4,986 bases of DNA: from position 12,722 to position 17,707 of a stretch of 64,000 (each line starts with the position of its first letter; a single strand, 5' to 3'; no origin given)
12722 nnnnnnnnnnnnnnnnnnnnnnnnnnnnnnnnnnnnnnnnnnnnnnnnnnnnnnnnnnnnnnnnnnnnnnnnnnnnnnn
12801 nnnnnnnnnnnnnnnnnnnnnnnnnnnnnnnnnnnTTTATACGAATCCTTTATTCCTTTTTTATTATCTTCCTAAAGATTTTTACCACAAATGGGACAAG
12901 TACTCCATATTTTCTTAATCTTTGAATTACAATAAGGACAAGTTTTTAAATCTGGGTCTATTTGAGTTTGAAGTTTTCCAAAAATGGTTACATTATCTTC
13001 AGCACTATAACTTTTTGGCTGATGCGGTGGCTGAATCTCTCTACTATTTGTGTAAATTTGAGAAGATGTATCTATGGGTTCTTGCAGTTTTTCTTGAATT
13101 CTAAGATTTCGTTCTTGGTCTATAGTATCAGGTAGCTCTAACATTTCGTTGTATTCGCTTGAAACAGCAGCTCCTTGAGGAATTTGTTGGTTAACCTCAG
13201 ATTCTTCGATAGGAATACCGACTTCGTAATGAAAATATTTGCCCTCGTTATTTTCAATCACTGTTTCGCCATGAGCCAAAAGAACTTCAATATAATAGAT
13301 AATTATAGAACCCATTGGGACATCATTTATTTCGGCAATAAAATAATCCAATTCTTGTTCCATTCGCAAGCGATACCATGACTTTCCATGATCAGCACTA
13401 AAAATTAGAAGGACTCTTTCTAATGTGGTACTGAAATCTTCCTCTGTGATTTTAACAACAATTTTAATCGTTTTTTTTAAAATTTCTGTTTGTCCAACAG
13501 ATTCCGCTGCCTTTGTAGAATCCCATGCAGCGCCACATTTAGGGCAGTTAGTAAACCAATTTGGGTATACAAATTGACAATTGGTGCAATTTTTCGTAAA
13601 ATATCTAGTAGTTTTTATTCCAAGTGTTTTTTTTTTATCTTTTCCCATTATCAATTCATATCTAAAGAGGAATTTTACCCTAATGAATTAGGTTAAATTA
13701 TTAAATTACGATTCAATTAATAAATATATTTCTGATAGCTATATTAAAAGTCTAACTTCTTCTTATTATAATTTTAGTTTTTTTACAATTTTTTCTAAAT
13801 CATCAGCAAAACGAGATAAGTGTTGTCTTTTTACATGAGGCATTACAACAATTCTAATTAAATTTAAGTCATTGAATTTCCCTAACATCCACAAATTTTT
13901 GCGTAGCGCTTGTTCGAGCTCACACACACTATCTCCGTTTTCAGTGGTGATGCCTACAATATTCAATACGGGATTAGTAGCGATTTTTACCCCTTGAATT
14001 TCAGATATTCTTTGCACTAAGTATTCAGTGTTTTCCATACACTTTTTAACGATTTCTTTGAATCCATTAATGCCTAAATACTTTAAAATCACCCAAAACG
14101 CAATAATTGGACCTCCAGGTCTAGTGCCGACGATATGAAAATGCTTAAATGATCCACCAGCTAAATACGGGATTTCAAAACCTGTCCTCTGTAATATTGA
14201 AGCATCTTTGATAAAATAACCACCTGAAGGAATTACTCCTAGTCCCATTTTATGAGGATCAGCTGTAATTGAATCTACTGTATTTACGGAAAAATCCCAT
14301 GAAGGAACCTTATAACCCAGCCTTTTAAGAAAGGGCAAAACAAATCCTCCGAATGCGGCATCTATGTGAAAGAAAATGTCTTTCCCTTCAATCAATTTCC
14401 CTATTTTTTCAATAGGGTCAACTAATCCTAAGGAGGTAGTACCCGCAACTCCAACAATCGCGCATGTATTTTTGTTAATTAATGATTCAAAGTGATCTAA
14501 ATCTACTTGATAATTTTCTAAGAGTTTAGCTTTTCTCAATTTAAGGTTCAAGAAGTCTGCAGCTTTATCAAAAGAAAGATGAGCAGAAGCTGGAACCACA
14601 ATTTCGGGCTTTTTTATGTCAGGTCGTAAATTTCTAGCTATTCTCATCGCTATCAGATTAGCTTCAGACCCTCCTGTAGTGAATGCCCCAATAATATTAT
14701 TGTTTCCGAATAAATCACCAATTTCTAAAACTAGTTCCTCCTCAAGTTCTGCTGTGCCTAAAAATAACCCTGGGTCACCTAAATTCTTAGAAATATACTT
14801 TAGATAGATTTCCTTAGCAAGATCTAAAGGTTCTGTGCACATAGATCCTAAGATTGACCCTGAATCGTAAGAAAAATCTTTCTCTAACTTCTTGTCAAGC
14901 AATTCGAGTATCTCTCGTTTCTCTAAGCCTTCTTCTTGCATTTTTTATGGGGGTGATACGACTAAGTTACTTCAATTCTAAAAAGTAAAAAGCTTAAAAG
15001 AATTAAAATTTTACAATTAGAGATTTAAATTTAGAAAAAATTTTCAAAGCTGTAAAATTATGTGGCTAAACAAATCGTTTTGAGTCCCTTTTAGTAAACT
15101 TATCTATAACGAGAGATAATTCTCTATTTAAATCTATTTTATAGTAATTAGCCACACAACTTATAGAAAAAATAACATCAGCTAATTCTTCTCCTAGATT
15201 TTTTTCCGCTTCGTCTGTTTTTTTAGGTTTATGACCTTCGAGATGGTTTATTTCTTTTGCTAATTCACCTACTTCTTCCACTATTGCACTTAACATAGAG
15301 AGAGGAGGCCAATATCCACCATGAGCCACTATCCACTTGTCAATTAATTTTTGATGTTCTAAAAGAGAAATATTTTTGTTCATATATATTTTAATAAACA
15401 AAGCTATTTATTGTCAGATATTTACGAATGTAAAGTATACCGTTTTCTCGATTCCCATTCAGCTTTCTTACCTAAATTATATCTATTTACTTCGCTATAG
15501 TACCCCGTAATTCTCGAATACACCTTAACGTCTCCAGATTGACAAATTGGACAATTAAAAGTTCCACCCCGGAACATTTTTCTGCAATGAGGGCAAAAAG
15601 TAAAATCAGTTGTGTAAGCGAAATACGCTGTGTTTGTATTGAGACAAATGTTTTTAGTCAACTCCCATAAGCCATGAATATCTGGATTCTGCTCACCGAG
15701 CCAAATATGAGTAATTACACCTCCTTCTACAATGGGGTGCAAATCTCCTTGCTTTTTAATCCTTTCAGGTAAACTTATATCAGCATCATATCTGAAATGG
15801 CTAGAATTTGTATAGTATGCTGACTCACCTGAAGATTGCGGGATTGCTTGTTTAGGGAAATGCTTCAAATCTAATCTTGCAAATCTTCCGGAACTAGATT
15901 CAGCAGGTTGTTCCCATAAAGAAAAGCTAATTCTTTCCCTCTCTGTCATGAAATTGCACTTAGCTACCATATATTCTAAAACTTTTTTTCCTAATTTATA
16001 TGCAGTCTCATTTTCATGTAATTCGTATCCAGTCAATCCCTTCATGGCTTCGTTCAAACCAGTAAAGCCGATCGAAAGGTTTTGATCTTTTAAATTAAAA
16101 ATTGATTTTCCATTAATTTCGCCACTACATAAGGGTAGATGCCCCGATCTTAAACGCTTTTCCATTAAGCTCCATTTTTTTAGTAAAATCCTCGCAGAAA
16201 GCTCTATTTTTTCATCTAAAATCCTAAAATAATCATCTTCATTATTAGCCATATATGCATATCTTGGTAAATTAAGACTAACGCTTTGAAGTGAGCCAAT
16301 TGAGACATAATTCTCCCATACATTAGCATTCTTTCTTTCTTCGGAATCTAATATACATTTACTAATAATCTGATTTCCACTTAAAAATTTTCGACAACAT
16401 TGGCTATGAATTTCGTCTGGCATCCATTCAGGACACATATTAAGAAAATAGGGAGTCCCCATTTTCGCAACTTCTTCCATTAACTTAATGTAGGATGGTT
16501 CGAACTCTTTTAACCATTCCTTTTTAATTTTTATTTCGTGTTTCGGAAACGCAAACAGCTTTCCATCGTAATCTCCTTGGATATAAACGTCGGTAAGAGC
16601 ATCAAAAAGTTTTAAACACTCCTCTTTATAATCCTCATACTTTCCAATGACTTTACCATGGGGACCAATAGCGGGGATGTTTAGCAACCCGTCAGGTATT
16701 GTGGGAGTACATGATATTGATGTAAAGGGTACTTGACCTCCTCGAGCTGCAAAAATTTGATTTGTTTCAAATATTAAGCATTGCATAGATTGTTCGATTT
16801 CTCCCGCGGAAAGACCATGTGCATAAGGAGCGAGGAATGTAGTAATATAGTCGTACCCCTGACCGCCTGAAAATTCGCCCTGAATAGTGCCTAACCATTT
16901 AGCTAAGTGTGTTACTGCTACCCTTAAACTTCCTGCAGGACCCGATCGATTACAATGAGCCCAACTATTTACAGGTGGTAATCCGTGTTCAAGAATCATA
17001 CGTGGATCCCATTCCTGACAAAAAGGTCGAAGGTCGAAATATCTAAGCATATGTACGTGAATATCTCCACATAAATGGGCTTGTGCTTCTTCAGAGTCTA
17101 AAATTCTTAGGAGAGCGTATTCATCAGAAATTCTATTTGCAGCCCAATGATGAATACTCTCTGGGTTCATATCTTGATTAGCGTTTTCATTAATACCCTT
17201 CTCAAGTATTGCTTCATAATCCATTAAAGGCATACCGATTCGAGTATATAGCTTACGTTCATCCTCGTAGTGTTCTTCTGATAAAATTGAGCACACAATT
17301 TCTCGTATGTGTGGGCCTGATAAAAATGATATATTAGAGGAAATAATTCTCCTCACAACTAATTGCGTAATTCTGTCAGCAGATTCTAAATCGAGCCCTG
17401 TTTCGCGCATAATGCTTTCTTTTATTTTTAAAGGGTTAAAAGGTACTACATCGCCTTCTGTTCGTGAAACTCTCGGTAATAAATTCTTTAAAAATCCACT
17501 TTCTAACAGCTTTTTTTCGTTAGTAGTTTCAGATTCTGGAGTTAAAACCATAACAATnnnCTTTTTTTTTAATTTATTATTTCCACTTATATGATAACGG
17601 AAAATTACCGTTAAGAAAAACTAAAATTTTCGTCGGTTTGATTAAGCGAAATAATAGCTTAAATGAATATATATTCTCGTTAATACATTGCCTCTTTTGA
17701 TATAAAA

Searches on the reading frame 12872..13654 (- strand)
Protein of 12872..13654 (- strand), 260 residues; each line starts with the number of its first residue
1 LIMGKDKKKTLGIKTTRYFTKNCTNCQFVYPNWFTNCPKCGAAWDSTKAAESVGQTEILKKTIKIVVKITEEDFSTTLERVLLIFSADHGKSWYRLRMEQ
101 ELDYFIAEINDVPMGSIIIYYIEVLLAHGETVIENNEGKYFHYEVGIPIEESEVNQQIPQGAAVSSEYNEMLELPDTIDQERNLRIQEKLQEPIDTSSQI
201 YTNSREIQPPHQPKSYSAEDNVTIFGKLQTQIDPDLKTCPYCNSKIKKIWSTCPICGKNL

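Call 3: search_protein_families(library=pfam, proteins=[window:12872-13654:-], max_evalue=0.1)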
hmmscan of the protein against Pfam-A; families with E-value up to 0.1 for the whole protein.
window:12872-13654:- (260 aa): 9 families
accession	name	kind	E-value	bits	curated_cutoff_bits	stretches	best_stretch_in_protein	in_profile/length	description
PF12773.13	DZR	-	3.4e-06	27.5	27.3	2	232-257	8-45/45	Double zinc ribbon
PF13248.11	Zn_ribbon_3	-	0.00015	21.6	27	1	237-260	3-26/26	zinc-ribbon domain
PF17032.10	Zn_ribbon_15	-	0.00023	22.4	28.9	1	19-41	51-73/73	zinc-ribbon family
PF13240.11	Zn_Ribbon_1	-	0.0027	17.9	25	1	239-260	2-23/23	zinc-ribbon domain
PF18551.6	TackOD1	-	0.0029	17.6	32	0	235-257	73-95/188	Thaumarchaeal output domain 1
PF09723.15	Zn_ribbon_8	-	0.0067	16.9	34.4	1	224-249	14-40/41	Zinc ribbon domain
PF24460.1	DUF7575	-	0.014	15.2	28.5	0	35-45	4-14/28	Domain of unknown function (DUF7575)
PF07282.18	Cas12f1-like_TNB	-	0.019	15.5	26.3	0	16-45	24-51/60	Cas12f1-like, TNB domain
PF17120.11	zf-RING_16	-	0.036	14.2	27.4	0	236-257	4-25/57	RING/Ubox like zinc-binding domain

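Call 23: find_homologous_proteins(query=window:12872-13651:-, max_evalue=0.001)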
Query window:12872-13651:- (259 aa): 344 proteins with E <= 0.001 among 643 candidates; the best 120 are listed.
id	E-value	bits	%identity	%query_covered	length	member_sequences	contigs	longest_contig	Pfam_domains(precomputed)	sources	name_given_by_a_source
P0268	1.1e-173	594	100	100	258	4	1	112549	PF12773.14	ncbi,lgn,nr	ncbi:MAG: hypothetical protein EAX91_04810 [Candidatus Lokiarchaeota archaeon]|nr:hypothetical prote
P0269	2.6e-163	560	96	100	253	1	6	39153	PF12773.14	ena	-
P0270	2.0e-138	478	82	100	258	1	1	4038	PF12773.14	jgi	jgi:hypothetical protein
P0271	1.3e-137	475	81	100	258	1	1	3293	PF12773.14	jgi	jgi:predicted oxidoreductase (fatty acid repression mutant protein)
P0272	1.6e-135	468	80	100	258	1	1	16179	PF12773.14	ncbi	-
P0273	1.1e-132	459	78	100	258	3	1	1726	PF12773.14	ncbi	-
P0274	1.2e-132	459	78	100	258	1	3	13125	PF12773.14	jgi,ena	-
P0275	6.2e-132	457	78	100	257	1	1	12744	PF12773.14,PF13248.12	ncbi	ncbi:MAG: hypothetical protein ACFE96_03360 [Candidatus Hermodarchaeota archaeon]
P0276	4.2e-131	454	78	100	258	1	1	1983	PF12773.14,PF13248.12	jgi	jgi:hypothetical protein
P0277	1.8e-130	452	77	100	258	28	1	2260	PF12773.14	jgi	-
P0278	3.1e-130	451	78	100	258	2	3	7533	PF12773.14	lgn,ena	-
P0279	4.1e-129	447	76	100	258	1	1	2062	PF12773.14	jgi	jgi:hypothetical protein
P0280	6.0e-129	447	76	100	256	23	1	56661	PF12773.14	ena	-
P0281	9.7e-129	446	76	100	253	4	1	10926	PF12773.14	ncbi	ncbi:MAG: zinc ribbon domain-containing protein [Promethearchaeota archaeon]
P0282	1.9e-128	445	76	100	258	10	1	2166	PF12773.14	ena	-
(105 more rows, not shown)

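Call 32: predict_structure(alignment_id=A3)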
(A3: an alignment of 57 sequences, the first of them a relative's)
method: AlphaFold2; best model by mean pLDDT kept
length: 258 residues; sequences in the alignment: 57
mean_pLDDT: 60.7   pTM: 0.49
mean pLDDT of the five models: 60.7, 57.5, 56.1, 55.6, 54.2
residues with pLDDT >= 90: 0; 70-90: 120; 50-70: 63; < 50: 75
segments of 3 or more residues with pLDDT < 50: 1-9, 50-55, 152-203, 225-231
pLDDT, mean of each block of 10 residues (from residue 1): 46 58 69 73 58 58 73 70 81 84 80 81 78 74 64 36 22 27 28 25 56 65 46 73 78 80
secondary structure, 60 per line:
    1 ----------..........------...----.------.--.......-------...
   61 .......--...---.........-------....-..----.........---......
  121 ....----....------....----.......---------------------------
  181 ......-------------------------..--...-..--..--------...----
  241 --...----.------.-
elements in order: E11-20 E27-29 H44-50 E58-67 E76-84 E92-95 E103-111 E115-124 E129-132 E139-142 H147-153 H181-186 E234-236 E243-245

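Call 36: fold_search(model_id=the predicted structure, library=pdb)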
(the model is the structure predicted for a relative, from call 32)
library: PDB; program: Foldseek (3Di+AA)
matches with E <= 10: 1733; with E <= 0.001: 1
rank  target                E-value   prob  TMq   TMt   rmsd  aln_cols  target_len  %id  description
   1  5t7a_B                6.3e-04  1.00  0.26  0.68   9.1        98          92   13  Crystal structure of Br derivative BhCBM56 (released 2017-08-23)
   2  5t7a_A                1.1e-03  1.00  0.26  0.67   9.1        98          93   13  Crystal structure of Br derivative BhCBM56 (released 2017-08-23)
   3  5ot1                  2.6e-03  1.00  0.23  0.11   4.0        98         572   23  The type III pullulan hydrolase from Thermococcus kodakarensis (released 2018-04-18)
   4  5ak8                  6.5e-03  1.00  0.28  0.18   2.4        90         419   11  Structure of C351A mutant of Porphyromonas gingivalis peptidylarginine deiminase (released 2015-07-22)
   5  1ji1_A                6.5e-03  1.00  0.26  0.12   4.1       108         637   12  Crystal Structure Analysis of Thermoactinomyces vulgaris R-47 alpha-Amylase 1 (released 2002-06-05)
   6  7quz_DDD              8.0e-03  1.00  0.24  0.32   8.7       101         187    8  Crystal structure of the SeMet octameric C-terminal Big_2-CBM56 domains from Paenibacillus illinoisensis (Bacillus c (released 2023-02-01)
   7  7quz_BBB              8.0e-03  1.00  0.24  0.32   8.6       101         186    8  Crystal structure of the SeMet octameric C-terminal Big_2-CBM56 domains from Paenibacillus illinoisensis (Bacillus c (released 2023-02-01)
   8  7quz_AAA              8.0e-03  1.00  0.24  0.32   8.7       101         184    8  Crystal structure of the SeMet octameric C-terminal Big_2-CBM56 domains from Paenibacillus illinoisensis (Bacillus c (released 2023-02-01)
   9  6i0x_B                8.9e-03  1.00  0.29  0.18   2.3        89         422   15  Porphyromonas gingivalis peptidylarginine deminase (PPAD) mutant G231N/E232T/N235D in complex with Cl-amidine. (released 2019-01-23)
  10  9gpg_A                8.9e-03  1.00  0.23  0.11   8.4       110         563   14  Complex of ManDH5 native enzyme with Mannobiose after co crystallization with Mannopentaose at 1.7 angstroms resolutio (released 2025-09-17)
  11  6i0x_A                1.0e-02  1.00  0.29  0.18   2.3        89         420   15  Porphyromonas gingivalis peptidylarginine deminase (PPAD) mutant G231N/E232T/N235D in complex with Cl-amidine. (released 2019-01-23)
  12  5ak7                  1.0e-02  1.00  0.28  0.18   2.4        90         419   13  Structure of wt Porphyromonas gingivalis peptidylarginine deiminase (released 2015-07-22)
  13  6b2e_B                1.0e-02  0.97  0.24  0.31  20.0       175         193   14  Structure of full length human AMPK (a2b2g1) in complex with a small molecule activator SC4. (released 2018-04-25)
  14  5f7s_A                1.1e-02  1.00  0.26  0.10   2.3        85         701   15  Cycloalternan-degrading enzyme from Trueperella pyogenes (released 2015-12-30)
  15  4ytg                  1.1e-02  1.00  0.28  0.17   2.4        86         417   15  Crystal structure of Porphyromonas gingivalis peptidylarginine deiminase (PPAD) mutant C351A in complex with dipeptide M (released 2015-07-01)
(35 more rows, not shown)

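Call 64: search_protein_families(library=ncbifam, proteins=[window:12872-13651:-], max_evalue=0.01)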
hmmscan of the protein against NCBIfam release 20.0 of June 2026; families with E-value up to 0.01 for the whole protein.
window:12872-13651:- (259 aa): 2 families
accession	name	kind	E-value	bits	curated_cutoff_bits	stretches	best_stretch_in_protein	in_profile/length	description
NF049953.1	ribbon_DG_selen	exception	0.0032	17.4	130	0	231-259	1-29/172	zinc ribbon-containing (seleno)protein DG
TIGR00416.1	sms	equivalog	0.0091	14.8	403.05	0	21-50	9-37/454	DNA repair protein RadA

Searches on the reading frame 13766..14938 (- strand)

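Call 52: search_protein_families(library=pfam, proteins=[window:13766-14938:-], max_evalue=0.001)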
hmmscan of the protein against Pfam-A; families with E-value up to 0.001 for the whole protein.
window:13766-14938:- (390 aa): 3 families
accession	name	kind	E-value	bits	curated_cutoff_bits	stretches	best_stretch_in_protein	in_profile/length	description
PF00282.25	Pyridoxal_deC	-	2.5e-32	112.5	27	1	83-328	104-370/375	Pyridoxal-dependent decarboxylase conserved domain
PF00266.25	Aminotran_5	-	3.1e-16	59.8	21.5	1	86-195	66-177/371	Aminotransferase class-V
PF00155.27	Aminotran_1_2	-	3.2e-05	23.7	19.7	1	85-202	70-194/361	Aminotransferase class I and II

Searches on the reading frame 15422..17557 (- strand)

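Call 52: search_protein_families(library=pfam, proteins=[window:15422-17557:-], max_evalue=0.001)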
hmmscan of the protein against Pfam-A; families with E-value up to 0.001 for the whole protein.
window:15422-17557:- (711 aa): 2 families
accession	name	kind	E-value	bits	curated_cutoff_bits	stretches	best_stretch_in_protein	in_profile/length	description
PF13597.11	NRDD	-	7.1e-141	471.1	26.2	1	124-707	1-562/562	Anaerobic ribonucleoside-triphosphate reductase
PF03477.21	ATP-cone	-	0.00018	22.4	25.8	1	30-101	3-76/88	ATP cone domain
